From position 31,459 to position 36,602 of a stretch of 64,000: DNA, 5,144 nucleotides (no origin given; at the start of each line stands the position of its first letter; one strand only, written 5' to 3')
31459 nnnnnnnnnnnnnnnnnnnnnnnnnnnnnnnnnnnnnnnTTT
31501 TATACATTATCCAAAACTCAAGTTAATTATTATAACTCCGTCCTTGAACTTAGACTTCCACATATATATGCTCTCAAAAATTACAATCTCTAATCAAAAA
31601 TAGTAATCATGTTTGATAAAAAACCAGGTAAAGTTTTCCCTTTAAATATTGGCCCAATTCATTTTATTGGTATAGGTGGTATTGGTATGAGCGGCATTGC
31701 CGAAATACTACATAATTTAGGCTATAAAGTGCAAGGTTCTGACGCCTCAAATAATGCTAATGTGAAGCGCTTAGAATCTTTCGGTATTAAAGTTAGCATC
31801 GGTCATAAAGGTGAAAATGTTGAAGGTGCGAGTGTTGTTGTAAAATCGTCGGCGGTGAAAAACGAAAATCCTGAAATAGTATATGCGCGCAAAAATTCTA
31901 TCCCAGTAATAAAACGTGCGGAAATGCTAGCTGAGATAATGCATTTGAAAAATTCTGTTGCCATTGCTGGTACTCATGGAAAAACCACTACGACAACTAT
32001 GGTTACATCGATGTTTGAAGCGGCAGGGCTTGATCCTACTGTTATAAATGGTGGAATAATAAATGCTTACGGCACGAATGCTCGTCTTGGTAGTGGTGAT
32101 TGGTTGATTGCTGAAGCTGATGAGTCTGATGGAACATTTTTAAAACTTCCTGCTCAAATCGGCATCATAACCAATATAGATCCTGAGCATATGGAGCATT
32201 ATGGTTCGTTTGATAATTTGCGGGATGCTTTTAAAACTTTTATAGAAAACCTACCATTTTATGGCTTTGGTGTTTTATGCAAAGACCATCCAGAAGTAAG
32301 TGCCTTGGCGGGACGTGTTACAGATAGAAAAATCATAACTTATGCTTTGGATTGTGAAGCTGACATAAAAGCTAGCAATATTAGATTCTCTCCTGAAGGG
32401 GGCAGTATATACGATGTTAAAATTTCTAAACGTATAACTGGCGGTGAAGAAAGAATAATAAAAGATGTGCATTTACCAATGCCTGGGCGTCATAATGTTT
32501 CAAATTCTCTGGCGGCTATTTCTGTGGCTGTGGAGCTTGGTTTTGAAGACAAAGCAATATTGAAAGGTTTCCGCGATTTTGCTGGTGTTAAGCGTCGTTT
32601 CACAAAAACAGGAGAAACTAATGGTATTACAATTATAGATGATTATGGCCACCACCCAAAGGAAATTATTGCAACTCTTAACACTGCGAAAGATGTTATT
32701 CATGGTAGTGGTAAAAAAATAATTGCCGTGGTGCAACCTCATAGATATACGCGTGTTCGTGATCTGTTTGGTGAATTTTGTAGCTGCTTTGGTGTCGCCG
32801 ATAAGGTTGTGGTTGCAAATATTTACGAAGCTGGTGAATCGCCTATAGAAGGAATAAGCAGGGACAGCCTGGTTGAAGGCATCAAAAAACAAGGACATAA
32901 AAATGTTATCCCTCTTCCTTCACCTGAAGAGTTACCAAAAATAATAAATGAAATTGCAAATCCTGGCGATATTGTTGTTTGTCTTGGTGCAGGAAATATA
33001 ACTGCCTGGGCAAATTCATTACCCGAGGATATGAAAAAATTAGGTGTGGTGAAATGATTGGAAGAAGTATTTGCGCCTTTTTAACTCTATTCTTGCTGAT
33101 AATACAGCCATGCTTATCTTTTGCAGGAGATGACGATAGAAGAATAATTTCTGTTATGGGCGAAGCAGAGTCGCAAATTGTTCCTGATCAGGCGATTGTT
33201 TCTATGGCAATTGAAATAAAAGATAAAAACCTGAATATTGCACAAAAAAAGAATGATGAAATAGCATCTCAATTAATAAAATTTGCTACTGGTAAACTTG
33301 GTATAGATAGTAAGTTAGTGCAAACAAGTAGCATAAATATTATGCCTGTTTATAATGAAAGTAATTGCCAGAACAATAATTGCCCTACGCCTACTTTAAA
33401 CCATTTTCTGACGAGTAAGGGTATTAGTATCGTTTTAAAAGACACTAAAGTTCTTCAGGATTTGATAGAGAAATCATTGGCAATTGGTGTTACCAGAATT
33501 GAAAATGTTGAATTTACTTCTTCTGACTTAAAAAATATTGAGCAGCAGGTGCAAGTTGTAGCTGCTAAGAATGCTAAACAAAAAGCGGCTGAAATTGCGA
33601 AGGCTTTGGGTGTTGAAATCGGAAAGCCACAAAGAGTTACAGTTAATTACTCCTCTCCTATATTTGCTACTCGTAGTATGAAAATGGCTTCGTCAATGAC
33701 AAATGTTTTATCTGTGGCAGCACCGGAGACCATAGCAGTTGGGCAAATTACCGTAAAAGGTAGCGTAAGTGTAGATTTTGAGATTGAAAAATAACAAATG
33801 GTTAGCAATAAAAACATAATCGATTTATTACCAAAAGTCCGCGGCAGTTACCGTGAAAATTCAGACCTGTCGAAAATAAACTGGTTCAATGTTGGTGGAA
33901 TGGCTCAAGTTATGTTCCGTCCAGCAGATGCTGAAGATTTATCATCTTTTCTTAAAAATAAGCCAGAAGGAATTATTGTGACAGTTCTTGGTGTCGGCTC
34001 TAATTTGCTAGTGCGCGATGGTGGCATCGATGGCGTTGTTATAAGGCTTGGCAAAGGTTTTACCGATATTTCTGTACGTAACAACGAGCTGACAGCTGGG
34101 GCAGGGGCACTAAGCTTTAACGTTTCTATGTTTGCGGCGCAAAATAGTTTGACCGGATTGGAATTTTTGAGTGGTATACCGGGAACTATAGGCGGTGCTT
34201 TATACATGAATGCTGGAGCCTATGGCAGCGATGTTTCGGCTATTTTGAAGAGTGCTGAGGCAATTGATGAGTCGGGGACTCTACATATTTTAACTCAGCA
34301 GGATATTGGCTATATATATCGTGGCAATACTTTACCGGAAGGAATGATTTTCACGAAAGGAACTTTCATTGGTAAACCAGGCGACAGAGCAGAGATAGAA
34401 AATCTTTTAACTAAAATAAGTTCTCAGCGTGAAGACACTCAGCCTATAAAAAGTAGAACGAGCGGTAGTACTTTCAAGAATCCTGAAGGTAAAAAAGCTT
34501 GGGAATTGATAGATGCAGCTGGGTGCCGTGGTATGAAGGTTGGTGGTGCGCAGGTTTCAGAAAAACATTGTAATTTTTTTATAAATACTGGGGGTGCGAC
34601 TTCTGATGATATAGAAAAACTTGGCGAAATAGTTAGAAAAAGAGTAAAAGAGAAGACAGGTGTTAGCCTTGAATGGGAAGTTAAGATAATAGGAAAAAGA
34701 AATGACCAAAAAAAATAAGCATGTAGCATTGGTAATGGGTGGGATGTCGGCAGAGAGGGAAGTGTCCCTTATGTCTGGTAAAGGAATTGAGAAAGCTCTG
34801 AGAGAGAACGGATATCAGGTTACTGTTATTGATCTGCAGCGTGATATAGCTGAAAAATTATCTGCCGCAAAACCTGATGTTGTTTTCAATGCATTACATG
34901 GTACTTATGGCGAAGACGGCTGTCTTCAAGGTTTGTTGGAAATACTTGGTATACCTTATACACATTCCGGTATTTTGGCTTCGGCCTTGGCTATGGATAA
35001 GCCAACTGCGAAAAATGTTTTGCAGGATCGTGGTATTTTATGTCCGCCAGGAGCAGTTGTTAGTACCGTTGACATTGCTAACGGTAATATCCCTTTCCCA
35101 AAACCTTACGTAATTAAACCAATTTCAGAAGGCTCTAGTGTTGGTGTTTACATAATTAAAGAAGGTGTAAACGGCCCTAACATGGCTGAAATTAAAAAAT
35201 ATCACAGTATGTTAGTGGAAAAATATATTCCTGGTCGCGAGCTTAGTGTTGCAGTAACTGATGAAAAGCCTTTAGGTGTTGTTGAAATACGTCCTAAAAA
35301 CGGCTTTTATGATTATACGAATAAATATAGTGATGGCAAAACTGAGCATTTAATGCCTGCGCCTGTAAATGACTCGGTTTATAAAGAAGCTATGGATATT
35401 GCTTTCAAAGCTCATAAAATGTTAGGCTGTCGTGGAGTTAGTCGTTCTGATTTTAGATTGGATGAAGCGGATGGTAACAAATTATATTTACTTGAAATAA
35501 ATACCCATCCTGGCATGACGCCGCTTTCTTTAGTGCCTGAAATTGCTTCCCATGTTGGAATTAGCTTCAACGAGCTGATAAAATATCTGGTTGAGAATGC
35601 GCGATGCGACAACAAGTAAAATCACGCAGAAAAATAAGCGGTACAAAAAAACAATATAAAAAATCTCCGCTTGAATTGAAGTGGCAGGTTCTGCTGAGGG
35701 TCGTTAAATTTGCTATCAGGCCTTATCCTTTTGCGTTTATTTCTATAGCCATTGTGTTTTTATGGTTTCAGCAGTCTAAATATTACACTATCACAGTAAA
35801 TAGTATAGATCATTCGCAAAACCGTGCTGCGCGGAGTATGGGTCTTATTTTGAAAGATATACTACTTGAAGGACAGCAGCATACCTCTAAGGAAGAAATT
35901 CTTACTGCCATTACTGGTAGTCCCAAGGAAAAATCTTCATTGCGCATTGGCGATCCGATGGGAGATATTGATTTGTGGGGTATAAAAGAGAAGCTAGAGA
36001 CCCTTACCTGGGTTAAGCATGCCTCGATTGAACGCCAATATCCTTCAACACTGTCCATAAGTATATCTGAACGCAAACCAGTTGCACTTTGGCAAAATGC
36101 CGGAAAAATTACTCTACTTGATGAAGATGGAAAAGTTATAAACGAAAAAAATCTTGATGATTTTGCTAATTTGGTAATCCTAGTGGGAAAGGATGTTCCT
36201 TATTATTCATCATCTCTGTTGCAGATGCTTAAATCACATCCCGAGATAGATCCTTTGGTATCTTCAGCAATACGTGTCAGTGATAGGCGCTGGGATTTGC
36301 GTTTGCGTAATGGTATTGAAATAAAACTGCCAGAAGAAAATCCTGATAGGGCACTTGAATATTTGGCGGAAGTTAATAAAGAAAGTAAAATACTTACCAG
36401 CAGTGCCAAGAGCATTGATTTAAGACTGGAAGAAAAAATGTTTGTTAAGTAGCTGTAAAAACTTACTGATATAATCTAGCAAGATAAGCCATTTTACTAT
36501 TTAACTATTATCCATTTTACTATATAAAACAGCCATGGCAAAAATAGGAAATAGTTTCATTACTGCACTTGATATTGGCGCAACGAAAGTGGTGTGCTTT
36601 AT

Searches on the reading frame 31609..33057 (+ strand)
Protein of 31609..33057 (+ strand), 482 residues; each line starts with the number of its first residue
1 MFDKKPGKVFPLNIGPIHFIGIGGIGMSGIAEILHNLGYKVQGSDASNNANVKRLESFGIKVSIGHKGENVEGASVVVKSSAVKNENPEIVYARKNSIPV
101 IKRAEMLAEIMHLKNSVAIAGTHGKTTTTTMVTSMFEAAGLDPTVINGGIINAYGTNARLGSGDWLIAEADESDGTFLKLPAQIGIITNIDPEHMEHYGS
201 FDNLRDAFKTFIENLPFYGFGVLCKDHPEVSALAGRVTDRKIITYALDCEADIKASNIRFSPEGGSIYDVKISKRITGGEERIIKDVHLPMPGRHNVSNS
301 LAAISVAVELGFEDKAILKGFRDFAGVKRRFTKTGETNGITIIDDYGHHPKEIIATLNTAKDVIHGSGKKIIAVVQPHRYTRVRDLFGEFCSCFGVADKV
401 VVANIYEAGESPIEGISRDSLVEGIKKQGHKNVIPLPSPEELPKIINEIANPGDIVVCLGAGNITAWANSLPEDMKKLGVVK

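Call 19: search_protein_families(library=pfam, proteins=[window:31609-33057:+], max_evalue=0.001)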
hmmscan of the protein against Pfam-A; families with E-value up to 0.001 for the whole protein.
window:31609-33057:+ (482 aa): 3 families
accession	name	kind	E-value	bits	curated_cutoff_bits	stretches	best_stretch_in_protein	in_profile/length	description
PF01225.30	Mur_ligase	-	8e-31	106.7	21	1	17-113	2-93/95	Mur ligase family, catalytic domain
PF08245.18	Mur_ligase_M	-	5.1e-28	98.8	24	1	119-307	1-200/200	Mur ligase middle domain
PF02875.26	Mur_ligase_C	-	5.1e-21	76.3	28.4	1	329-462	1-127/127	Mur ligase, glutamate ligase domain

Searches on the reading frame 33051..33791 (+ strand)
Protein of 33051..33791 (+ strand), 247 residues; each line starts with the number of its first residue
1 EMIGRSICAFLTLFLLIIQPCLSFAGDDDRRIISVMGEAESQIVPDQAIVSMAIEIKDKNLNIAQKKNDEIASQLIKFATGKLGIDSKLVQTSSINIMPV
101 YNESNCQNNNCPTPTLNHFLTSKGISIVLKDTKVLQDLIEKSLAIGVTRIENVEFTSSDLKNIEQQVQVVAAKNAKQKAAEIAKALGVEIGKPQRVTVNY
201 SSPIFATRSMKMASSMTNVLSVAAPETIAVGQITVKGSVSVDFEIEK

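Call 83: search_protein_families(library=ncbifam, proteins=[window:33051-33791:+], max_evalue=0.01)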
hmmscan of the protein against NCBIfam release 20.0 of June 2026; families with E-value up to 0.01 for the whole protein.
window:33051-33791:+ (247 aa): 1 family
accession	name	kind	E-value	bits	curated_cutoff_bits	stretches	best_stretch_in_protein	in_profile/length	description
NF008299.0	PRK11087.1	equivalog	1.1e-23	83.9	249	1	29-246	28-237/238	oxidative stress defense protein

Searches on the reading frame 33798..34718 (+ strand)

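Call 19: search_protein_families(library=pfam, proteins=[window:33798-34718:+], max_evalue=0.001)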
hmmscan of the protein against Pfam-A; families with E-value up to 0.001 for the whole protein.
window:33798-34718:+ (306 aa): 2 families
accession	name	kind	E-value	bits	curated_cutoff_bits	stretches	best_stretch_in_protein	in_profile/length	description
PF02873.21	MurB_C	-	7.9e-36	122.7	27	1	200-298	2-99/99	UDP-N-acetylenolpyruvoylglucosamine reductase, C-terminal domain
PF01565.28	FAD_binding_4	-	2.6e-20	73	26.4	1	37-164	2-137/139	FAD binding domain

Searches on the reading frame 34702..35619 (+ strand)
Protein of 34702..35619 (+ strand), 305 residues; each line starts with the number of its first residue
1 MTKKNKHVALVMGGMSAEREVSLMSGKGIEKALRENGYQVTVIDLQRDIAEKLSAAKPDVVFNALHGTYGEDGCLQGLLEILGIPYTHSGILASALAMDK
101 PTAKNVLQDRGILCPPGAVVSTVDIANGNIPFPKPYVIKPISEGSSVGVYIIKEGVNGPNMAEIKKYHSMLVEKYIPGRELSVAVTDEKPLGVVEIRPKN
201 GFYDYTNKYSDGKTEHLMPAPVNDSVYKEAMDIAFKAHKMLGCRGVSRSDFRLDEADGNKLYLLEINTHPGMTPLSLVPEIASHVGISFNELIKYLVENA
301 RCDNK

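Call 19: search_protein_families(library=pfam, proteins=[window:34702-35619:+], max_evalue=0.001)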
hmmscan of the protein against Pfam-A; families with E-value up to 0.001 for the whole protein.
window:34702-35619:+ (305 aa): 5 families
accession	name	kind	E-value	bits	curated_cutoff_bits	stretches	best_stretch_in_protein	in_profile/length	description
PF07478.18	Dala_Dala_lig_C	-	8.6e-42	143.4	24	1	135-298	38-204/204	D-ala D-ala ligase C-terminus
PF01820.27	Dala_Dala_lig_N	-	9.9e-23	81.4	34.6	2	52-87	84-119/121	D-ala D-ala ligase N-terminus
PF02655.19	ATP-grasp_3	-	3.3e-07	31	23.2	1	98-268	2-155/160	ATP-grasp domain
PF13535.11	ATP-grasp_4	-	7.1e-05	22.9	27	0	133-185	2-70/160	ATP-grasp domain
PF02222.28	ATP-grasp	-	0.00024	21.2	27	1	132-247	29-143/179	ATP-grasp domain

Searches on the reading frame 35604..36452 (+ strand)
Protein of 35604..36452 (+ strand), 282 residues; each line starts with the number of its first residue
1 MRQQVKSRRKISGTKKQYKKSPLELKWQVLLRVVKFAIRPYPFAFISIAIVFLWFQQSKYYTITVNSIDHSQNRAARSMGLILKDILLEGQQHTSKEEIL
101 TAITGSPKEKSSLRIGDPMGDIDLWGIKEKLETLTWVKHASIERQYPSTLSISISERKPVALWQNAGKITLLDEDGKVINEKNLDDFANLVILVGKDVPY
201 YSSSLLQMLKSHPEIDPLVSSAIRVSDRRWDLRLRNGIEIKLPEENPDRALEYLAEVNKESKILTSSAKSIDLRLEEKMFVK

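Call 19: search_protein_families(library=pfam, proteins=[window:35604-36452:+], max_evalue=0.001)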
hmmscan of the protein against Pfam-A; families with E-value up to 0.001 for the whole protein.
window:35604-36452:+ (282 aa): 2 families
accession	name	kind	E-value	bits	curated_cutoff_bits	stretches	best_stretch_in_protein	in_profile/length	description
PF03799.20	FtsQ_DivIB_C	-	1.9e-18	67.8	21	1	161-274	1-114/114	Cell division protein FtsQ/DivIB, C-terminal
PF08478.15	POTRA_1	-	1.7e-12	47.9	23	1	83-157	3-69/69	POTRA domain, FtsQ-type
